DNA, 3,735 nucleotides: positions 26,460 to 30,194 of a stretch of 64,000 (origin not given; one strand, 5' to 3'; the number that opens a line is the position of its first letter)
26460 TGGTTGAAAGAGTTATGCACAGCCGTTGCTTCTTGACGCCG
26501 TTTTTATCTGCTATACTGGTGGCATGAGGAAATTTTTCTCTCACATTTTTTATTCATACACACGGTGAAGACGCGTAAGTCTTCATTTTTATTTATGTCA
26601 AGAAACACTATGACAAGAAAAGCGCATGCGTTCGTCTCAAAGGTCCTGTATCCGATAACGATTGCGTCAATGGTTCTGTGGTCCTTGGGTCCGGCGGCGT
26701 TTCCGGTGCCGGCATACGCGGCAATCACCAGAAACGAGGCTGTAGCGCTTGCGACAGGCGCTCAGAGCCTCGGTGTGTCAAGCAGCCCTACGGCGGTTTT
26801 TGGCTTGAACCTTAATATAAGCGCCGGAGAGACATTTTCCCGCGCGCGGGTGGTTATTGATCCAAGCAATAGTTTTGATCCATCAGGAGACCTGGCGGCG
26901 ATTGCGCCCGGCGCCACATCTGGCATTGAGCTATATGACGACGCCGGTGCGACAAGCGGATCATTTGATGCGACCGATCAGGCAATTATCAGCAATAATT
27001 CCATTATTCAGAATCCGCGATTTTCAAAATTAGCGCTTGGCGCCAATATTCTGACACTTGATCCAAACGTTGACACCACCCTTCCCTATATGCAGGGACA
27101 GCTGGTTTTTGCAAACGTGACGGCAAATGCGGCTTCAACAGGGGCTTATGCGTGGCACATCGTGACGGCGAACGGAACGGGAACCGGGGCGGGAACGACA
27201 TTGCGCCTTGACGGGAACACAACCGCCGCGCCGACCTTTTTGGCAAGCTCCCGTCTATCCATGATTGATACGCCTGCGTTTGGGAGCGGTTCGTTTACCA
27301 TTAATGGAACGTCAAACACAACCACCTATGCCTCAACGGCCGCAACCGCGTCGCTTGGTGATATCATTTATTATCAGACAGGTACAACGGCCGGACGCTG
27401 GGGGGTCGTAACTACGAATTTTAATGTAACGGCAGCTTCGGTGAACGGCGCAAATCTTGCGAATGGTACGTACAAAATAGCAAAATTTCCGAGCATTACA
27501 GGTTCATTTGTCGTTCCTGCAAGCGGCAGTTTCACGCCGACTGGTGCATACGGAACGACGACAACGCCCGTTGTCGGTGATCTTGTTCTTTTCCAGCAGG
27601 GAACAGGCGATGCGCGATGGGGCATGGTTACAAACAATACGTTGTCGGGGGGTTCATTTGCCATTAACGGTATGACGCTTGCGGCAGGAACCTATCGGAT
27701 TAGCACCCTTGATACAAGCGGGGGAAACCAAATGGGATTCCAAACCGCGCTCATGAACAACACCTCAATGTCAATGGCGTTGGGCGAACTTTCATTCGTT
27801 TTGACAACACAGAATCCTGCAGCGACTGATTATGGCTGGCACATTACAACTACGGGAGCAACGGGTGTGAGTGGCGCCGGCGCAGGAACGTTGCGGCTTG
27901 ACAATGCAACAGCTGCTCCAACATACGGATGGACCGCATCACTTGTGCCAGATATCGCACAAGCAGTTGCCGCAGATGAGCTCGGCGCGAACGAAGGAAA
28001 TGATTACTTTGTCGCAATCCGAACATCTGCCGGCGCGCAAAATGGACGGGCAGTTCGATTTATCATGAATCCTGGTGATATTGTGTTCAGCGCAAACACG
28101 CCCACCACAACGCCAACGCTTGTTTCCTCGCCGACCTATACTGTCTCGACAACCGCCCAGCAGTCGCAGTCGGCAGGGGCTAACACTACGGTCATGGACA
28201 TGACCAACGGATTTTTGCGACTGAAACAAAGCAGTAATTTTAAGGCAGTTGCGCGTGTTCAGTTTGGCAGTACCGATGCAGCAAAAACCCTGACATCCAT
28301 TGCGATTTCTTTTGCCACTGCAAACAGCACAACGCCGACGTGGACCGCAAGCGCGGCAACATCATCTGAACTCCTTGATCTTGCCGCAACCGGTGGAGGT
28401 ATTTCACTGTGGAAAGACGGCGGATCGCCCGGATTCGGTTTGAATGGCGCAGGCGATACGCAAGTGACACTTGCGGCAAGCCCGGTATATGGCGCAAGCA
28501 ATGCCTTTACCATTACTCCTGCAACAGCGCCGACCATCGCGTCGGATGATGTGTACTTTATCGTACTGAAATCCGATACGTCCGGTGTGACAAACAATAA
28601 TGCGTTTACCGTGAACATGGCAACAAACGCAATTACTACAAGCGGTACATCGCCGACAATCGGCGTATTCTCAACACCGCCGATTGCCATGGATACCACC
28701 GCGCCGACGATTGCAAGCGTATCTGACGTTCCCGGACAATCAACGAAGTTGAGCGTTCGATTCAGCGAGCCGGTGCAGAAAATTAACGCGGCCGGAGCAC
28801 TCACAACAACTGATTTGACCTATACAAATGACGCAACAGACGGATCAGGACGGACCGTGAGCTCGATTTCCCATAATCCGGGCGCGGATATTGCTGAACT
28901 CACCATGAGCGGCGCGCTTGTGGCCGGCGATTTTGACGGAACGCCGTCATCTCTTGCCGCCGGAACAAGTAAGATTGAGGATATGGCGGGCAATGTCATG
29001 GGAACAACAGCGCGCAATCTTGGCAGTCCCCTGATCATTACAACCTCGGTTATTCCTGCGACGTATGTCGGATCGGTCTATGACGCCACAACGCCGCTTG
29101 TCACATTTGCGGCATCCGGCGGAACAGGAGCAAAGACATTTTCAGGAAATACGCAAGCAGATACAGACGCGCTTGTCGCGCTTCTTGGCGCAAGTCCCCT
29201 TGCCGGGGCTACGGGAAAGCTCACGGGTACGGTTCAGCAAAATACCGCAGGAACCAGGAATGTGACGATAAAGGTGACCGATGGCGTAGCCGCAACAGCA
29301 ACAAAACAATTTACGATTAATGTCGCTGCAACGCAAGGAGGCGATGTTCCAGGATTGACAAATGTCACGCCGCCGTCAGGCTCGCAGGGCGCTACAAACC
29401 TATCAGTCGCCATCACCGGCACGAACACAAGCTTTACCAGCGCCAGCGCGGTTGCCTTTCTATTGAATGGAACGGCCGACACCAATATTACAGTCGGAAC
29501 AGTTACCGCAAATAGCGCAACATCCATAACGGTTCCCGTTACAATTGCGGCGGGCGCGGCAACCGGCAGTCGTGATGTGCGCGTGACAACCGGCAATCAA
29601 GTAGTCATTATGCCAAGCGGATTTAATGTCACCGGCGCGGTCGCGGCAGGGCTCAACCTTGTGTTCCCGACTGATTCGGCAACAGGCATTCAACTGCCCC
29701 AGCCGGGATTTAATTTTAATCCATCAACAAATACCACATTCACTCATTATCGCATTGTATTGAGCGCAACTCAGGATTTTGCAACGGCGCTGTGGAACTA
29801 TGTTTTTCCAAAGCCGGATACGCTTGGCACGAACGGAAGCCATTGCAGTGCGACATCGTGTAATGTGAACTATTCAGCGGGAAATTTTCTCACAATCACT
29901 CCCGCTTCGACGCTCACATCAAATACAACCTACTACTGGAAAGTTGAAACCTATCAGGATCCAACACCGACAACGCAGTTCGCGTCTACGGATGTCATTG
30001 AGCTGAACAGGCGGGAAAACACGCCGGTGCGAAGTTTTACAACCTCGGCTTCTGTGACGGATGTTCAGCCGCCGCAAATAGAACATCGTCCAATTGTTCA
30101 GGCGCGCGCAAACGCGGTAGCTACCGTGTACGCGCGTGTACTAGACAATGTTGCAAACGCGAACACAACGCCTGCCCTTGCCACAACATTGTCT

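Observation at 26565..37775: Giant 3.7-k-aa peptidoglycan-anchored surface protein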

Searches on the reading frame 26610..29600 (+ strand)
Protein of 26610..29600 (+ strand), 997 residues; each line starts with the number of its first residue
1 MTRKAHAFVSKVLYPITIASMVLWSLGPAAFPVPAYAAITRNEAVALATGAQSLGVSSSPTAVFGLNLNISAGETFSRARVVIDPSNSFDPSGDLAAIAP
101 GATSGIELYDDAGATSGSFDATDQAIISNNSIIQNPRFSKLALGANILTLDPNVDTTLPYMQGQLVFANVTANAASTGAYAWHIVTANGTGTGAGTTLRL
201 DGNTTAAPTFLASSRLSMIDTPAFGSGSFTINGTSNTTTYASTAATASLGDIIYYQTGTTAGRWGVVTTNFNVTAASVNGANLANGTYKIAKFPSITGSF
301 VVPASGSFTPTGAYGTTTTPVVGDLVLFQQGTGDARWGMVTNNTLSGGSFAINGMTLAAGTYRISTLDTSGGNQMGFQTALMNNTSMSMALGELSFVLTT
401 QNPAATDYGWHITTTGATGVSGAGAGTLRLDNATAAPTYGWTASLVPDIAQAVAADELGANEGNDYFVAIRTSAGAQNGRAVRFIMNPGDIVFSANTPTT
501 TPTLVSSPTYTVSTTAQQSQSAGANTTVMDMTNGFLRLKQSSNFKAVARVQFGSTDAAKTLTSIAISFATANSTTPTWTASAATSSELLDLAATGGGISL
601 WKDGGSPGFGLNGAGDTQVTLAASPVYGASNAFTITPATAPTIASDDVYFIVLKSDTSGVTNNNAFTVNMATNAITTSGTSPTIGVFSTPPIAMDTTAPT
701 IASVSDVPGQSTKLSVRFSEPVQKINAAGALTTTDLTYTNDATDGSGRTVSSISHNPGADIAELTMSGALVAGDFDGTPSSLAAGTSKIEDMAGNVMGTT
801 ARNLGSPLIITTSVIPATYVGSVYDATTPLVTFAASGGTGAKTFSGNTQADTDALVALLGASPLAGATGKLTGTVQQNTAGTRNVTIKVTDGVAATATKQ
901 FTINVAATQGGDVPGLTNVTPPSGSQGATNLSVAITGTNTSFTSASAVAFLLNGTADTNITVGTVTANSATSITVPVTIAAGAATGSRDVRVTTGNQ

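Call 26: find_related_loci(query=window:26685-29564:+, collection=genome_contigs, flank=10000)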
Query window:26685-29564:+ (960 aa) in genome_contigs; peptide patterns used: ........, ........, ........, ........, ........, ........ (x = any residue, [..] = any of these).
68 stretches matched a pattern; 1 encode a relative of the query (tblastn E <= 1e-3); 1 distinct loci.
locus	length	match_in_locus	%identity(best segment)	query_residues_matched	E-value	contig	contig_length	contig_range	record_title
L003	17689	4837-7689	67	1-958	0e+0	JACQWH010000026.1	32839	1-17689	MAG: Candidatus Uhrbacteria bacterium isolate NC_groundwater_1484_Ag_S-0.65um_49_37 S_p65_S5_coassembly_k141_1664972, wh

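Call 32: find_homologous_proteins(query=window:26712-29264:+, max_evalue=0.001)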
Query window:26712-29264:+ (851 aa): 2 proteins with E <= 0.001 among 8000 candidates.
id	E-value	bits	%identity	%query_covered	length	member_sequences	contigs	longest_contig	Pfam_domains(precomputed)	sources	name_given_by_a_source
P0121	4.7e-101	358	43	64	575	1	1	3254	-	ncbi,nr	ncbi:MAG: hypothetical protein Q8P56_01635, partial [Candidatus Uhrbacteria bacterium]|nr:hypothetic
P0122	5.6e-80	288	39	52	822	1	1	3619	PF05345.19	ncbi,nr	ncbi:MAG: putative Ig domain-containing protein, partial [Candidatus Kerfeldbacteria bacterium]|nr:p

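Call 48: search_solved_structures(query=window:26610-29600:+, max_evalue=0.01)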
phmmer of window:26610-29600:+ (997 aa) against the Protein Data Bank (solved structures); distinct sequences matched with E-value up to 0.01: 4.
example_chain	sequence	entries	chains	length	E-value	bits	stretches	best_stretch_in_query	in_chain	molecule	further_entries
4jrw_A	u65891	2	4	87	2.6e-05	25.9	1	830-905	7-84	Collagenase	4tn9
4aqo_A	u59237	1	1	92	3e-05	25.7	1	830-905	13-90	COLLAGENASE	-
2y72_A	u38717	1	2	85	3.2e-05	25.6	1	829-905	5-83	COLLAGENASE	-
2y3u_A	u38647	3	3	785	0.0014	20.1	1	830-905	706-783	COLLAGENASE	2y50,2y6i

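Call 55: search_protein_representatives(protein=window:26712-29264:+)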
Query: 851 residues. Proteins with E-value up to 0.001 (for the whole library): 86; up to 1e-10: 53; up to 1e-30: 22. The best 86 are listed.
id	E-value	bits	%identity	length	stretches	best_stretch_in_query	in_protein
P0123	7.6e-293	990.1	66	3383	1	4-851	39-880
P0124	1.5e-166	572.5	36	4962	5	4-849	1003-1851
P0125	2.6e-118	413.0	60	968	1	435-848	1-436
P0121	1.5e-101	357.6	46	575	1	1-547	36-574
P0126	6.7e-76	272.8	49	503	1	482-846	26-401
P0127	3.0e-67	244.2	50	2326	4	488-714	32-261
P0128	2.2e-61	224.8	43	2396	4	468-681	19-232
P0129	3.5e-60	220.8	42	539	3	486-731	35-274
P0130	7.0e-59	216.5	41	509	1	2-465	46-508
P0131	4.8e-55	203.8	40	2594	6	172-408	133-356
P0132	2.2e-54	201.6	46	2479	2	502-688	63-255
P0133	1.3e-50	189.2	43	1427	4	491-674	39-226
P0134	1.8e-47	178.8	38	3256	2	487-851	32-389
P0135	3.8e-44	167.8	54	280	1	487-676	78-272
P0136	4.0e-44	167.7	52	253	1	488-676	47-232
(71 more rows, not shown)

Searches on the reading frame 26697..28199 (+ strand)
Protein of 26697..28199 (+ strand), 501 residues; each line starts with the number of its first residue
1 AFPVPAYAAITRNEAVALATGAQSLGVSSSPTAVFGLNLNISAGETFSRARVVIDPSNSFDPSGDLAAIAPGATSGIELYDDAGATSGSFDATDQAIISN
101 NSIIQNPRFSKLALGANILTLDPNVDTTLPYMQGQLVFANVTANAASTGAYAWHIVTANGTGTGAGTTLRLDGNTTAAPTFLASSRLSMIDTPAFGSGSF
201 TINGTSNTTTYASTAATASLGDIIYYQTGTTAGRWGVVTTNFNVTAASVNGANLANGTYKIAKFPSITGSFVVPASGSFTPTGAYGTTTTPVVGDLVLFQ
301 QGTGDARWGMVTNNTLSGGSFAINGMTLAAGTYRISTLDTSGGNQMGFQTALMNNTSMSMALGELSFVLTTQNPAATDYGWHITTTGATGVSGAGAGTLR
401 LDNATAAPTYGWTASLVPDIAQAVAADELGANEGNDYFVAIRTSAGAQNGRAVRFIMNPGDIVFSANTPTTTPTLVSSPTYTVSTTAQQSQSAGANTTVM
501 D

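Call 67: predict_structure(alignment_id=A2)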
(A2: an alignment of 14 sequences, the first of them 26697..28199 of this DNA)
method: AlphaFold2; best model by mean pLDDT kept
length: 501 residues; sequences in the alignment: 14
mean_pLDDT: 78.5   pTM: 0.83
mean pLDDT of the five models: 78.5, 74.0, 72.2, 69.7, 69.4
residues with pLDDT >= 90: 104; 70-90: 279; 50-70: 89; < 50: 29
segments of 3 or more residues with pLDDT < 50: 1-10, 430-433, 490-501
pLDDT, mean of each block of 10 residues (from residue 1): 41 80 91 86 75 87 88 84 75 77 80 64 68 87 68 89 80 81 81 67 73 69 88 88 82 89 82 84 67 90 88 88 88 85 60 76 89 86 84 77 90 86 64 69 92 87 67 79 75 38 33
secondary structure, 60 per line:
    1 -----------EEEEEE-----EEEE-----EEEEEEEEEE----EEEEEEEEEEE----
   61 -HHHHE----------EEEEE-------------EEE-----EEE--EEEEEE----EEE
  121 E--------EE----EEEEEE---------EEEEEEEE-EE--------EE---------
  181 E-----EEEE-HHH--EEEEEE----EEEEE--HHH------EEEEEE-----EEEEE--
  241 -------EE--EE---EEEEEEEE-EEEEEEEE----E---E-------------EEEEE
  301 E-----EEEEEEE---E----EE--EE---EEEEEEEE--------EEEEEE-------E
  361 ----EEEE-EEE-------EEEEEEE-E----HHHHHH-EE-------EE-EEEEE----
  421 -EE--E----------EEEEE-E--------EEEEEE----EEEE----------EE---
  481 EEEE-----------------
elements in order: E12-17 E23-26 E32-41 E46-56 H62-65 E77-81 E95-97 E103-105 E108-113 E118-121 E136-141 E151-158 E187-190 E197-202 E207-211 E223-228 E234-238 E257-264 E266-273 E296-301 E307-313 E331-338 E347-352 E365-368 E370-372 E380-386 H393-398 E412-416 E437-441 E452-457 E462-465 E481-484

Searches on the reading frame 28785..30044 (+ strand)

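Call 12: search_protein_families(library=pfam, proteins=[window:28785-30044:+], max_evalue=1)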
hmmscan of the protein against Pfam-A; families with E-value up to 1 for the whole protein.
window:28785-30044:+ (420 aa): 4 families
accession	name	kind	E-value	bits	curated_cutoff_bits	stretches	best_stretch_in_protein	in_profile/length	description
PF25788.1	Ig_Rha78A_N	-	0.00041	21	27.4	1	299-400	12-94/105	Rha78A-like, N-terminal immunoglobulin domain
PF24328.1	DUF7498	-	0.0047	18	27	1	204-269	12-77/97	Domain of unknown function (DUF7498)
PF17963.7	Big_9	-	0.053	14.8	23.6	1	121-179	25-89/89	Bacterial Ig domain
PF07523.18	Big_3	-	0.68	10.7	21.2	1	144-179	37-67/68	Bacterial Ig-like domain (group 3)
